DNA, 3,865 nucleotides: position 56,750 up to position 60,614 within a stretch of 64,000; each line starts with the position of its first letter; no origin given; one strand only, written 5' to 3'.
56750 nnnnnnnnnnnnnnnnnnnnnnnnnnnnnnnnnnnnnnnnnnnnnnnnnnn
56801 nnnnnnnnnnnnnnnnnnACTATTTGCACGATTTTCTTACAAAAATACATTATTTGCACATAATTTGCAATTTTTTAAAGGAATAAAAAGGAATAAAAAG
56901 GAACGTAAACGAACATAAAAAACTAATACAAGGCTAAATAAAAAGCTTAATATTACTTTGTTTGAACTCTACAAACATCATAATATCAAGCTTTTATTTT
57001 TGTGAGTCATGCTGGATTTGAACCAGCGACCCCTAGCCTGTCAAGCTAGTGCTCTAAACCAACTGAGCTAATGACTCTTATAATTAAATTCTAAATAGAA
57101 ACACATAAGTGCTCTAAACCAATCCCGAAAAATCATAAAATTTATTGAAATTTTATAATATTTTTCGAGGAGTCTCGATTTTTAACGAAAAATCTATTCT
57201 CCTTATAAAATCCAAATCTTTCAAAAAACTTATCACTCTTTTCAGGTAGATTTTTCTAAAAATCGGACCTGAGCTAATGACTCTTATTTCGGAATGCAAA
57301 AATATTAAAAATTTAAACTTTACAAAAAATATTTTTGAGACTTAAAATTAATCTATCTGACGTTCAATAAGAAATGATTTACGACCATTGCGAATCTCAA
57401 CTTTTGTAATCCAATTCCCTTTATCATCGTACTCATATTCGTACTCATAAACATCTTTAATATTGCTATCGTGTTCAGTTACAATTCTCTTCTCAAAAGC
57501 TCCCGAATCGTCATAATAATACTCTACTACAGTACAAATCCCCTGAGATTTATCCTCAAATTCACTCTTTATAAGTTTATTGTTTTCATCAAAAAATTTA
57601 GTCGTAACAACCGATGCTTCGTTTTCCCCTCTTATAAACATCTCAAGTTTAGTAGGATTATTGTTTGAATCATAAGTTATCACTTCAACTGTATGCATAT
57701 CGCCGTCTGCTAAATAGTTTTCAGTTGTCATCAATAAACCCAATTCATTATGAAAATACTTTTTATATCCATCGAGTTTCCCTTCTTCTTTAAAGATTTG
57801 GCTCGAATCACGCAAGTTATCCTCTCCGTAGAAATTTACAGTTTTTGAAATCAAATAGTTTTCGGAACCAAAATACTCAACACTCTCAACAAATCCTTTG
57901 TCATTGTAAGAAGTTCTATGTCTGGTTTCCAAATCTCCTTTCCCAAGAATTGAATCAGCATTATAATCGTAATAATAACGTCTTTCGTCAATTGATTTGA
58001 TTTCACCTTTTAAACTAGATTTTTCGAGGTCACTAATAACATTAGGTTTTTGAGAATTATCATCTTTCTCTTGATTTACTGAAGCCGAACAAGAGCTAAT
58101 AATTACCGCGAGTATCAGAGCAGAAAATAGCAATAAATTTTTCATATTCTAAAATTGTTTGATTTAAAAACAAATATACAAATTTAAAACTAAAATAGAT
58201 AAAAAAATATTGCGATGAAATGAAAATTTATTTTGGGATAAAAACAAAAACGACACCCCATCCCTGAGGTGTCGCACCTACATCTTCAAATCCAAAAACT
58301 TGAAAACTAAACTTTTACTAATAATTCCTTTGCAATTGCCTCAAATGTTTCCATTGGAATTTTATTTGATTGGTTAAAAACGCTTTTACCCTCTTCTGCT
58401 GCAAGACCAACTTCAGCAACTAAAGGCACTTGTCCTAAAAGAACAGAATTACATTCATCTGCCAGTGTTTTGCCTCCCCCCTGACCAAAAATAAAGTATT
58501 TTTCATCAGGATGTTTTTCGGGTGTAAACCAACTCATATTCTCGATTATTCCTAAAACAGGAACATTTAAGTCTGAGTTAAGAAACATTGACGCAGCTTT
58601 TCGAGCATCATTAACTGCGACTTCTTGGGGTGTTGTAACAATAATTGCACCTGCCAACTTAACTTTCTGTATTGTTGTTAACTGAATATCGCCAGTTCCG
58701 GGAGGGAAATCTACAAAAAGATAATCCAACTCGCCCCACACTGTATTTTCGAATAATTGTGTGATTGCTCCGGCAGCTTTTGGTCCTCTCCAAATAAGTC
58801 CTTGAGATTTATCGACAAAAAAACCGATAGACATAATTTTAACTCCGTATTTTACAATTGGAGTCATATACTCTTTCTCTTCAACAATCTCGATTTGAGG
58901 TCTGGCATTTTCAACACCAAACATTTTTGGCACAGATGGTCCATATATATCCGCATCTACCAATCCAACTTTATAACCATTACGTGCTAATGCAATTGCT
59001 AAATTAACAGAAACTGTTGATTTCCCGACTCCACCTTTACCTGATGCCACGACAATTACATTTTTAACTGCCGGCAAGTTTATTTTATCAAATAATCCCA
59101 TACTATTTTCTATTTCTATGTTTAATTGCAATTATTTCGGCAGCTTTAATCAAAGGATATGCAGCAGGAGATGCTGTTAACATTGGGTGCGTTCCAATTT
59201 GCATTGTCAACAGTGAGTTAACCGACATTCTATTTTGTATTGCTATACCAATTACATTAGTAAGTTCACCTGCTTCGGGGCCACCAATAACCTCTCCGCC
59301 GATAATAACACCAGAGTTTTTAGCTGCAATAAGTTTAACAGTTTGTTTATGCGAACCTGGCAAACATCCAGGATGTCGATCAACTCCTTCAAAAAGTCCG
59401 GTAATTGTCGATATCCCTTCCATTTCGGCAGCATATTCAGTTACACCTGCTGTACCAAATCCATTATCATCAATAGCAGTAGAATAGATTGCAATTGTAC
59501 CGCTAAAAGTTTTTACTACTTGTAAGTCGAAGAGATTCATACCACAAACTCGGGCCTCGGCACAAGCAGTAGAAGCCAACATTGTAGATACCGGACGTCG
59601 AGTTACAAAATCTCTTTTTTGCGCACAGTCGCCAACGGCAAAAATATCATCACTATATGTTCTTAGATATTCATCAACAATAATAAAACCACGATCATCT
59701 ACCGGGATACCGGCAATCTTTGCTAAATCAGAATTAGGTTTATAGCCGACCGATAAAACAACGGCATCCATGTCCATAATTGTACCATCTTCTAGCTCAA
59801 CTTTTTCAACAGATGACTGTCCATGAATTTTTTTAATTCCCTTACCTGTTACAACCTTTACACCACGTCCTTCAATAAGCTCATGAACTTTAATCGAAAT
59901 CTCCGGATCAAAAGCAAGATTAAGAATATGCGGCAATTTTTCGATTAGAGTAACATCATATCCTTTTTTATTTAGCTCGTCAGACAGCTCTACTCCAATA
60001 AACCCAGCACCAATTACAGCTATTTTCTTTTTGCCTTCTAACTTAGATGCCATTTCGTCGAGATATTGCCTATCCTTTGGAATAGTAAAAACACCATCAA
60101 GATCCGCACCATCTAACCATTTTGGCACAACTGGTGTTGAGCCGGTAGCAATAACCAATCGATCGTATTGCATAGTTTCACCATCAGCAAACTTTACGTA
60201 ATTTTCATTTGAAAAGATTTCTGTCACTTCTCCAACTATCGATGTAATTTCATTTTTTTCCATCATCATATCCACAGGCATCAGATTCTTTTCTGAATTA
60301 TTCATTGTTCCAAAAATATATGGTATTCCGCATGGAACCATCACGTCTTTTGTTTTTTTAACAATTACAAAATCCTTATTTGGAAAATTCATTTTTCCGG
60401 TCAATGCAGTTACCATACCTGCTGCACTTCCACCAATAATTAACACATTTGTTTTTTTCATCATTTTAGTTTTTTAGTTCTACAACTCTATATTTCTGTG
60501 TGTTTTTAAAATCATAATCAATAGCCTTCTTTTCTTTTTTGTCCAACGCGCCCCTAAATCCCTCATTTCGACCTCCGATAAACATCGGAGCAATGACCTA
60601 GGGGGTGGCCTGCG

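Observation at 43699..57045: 13.3-kb replicative integrative element in tRNA-Val with precisely definable att sites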

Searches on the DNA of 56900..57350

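Call 83: search_rna_families(source=window, start=56900, end=57350, threshold=evalue, max_evalue=1)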
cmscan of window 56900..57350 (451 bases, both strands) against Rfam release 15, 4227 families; matches with E-value up to 1: 5.
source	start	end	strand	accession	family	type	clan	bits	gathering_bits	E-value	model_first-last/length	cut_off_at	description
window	57003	57077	-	RF00005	tRNA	Gene; tRNA;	CL00001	70.1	29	2.1e-15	1-71/71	no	tRNA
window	56904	57038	+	RF02194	HPnc0260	Gene; antisense;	-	29.9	59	0.34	1-156/156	no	Bacterial antisense RNA HPnc0260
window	57002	57077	+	RF04354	Plastid-ycf2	Cis-reg;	-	29.2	65.7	0.00041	1-75/75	no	Plastid-ycf2 5UTR RNA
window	57176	57265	-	RF04205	MIR2606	Gene; miRNA;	-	22.9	139.7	0.5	36-130/165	no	MIR2606 microRNA precursor family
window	56935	57000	-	RF03644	mir-2064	Gene; miRNA;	-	17.1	100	0.61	1-70/70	no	mir-2064 microRNA precursor family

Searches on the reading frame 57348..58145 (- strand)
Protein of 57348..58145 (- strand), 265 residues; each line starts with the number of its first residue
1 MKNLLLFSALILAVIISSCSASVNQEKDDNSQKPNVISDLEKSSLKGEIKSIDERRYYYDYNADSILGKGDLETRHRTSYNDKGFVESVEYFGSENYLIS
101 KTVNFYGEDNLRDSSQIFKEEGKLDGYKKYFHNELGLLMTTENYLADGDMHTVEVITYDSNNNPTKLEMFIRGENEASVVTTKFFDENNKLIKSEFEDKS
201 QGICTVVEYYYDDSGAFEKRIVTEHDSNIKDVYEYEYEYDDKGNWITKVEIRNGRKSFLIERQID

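Call 12: find_encoding_contigs(protein=window:57348-58145:-, flank=10000, max_places=10)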
Protein window:57348-58145:- (265 aa): 1 contig read that carries it; 1 place shown.
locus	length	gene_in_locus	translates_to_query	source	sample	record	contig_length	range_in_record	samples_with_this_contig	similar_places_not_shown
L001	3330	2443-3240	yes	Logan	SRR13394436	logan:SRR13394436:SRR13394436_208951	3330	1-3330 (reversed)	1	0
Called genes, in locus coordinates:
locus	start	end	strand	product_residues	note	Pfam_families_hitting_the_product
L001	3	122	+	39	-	?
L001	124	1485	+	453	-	PF01266:DAO (faint), PF07992:Pyr_redox_2, PF13450:NAD_binding_8 (faint), PF13434:Lys_Orn_oxgnase (weak), PF13738:Pyr_redox_3, PF00070:Pyr_redox, PF02852:Pyr_redox_dim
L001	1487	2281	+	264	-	PF00142:Fer4_NifH, PF01656:CbiA, PF02374:ArsA_ATPase (weak), PF09140:MipZ, PF10609:ParA, PF13614:AAA_31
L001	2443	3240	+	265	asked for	-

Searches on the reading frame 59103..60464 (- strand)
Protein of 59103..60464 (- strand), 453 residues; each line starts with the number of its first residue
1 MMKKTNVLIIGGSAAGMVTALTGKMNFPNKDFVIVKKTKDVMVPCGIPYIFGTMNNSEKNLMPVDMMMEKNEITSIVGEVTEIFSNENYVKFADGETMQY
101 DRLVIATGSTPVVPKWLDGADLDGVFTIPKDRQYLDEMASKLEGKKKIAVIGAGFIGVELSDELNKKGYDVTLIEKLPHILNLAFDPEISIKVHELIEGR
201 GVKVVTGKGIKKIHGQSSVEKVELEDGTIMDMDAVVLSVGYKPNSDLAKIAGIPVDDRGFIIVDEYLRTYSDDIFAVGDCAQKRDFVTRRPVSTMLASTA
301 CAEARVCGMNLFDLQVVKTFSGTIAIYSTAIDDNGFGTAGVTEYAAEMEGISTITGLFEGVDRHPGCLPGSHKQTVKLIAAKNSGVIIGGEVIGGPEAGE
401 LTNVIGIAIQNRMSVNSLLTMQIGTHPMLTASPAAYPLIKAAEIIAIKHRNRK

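Call 16: find_related_loci(query=window:59103-60464:-, collection=genome_contigs, flank=10000)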
Query window:59103-60464:- (453 aa) in genome_contigs; peptide patterns used: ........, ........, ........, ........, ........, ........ (x = any residue, [..] = any of these).
114 stretches matched a pattern; 28 encode a relative of the query (tblastn E <= 1e-3); 28 distinct loci.
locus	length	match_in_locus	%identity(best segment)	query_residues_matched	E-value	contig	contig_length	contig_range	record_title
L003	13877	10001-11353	84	2-452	0e+0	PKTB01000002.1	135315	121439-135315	MAG: Marinilabiliales bacterium isolate BM703 sc_59, whole genome shotgun sequence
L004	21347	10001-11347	78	2-450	0e+0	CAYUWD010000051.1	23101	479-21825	MAG TPA_asm: uncultured Bacteroidales bacterium isolate binchicken_co42_463 genome assembly, contig: NODE_2627_length_23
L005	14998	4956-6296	75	2-448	0e+0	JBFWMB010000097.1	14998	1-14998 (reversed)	MAG: Salinivirgaceae bacterium isolate CA_2019_NHSR_8 NODE_8539_length_14998_cov_4.859256_NHSR, whole genome shotgun seq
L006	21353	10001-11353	74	2-452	0e+0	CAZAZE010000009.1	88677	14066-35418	MAG TPA_asm: uncultured Bacteroidales bacterium isolate SRP278314_co2_178 genome assembly, contig: NODE_427_length_88677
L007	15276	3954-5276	55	5-446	3e-162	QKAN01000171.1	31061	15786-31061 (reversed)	MAG: Clostridia bacterium isolate SZUA-373 scaffold_3040, whole genome shotgun sequence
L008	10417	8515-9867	55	2-450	1e-156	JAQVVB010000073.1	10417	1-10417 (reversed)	MAG: Sphaerochaeta sp. isolate STF1_7 NODE_20275_length_10417_cov_4.901749_Sandtown_F1, whole genome shotgun sequence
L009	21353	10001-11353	55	2-450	4e-156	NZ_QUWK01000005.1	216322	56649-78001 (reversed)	Sphaerochaeta halotolerans strain 4-11 NODE_5_length_216322_cov_84.6981, whole genome shotgun sequence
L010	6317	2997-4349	55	2-450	5e-157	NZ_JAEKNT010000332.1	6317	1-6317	Sphaerochaeta sp. S2 k141_2478, whole genome shotgun sequence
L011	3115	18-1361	53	2-448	2e-163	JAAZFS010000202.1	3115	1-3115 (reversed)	MAG: Elusimicrobia bacterium isolate AS10tlH2TH_24 331094_AS10, whole genome shotgun sequence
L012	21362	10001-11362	53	2-452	4e-155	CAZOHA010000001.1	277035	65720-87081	MAG TPA_asm: uncultured Bacteroides sp. isolate SRP332253_co2_34 genome assembly, contig: NODE_10_length_277035_cov_5.91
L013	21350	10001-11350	54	2-450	3e-155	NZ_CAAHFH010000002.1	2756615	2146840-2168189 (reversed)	Pontiella sulfatireligans strain F21(T), whole genome shotgun sequence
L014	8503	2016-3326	55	2-439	3e-154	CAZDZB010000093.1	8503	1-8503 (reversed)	MAG TPA_asm: uncultured Christensenellaceae bacterium isolate binchicken_co42_198 genome assembly, contig: NODE_14662_le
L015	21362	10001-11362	53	2-452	2e-153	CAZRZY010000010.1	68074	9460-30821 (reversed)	MAG TPA_asm: uncultured Bacteroides sp. isolate SRP141376_co3_418 genome assembly, contig: NODE_918_length_68074_cov_5.4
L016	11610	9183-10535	52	2-450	5e-153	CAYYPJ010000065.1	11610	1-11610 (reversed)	MAG TPA_asm: uncultured Spirochaetales bacterium isolate SRP141559_co1_256 genome assembly, contig: NODE_3211_length_116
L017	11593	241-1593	54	2-450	9e-153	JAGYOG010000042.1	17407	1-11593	MAG: Sphaerochaeta sp. isolate M55B162 42, whole genome shotgun sequence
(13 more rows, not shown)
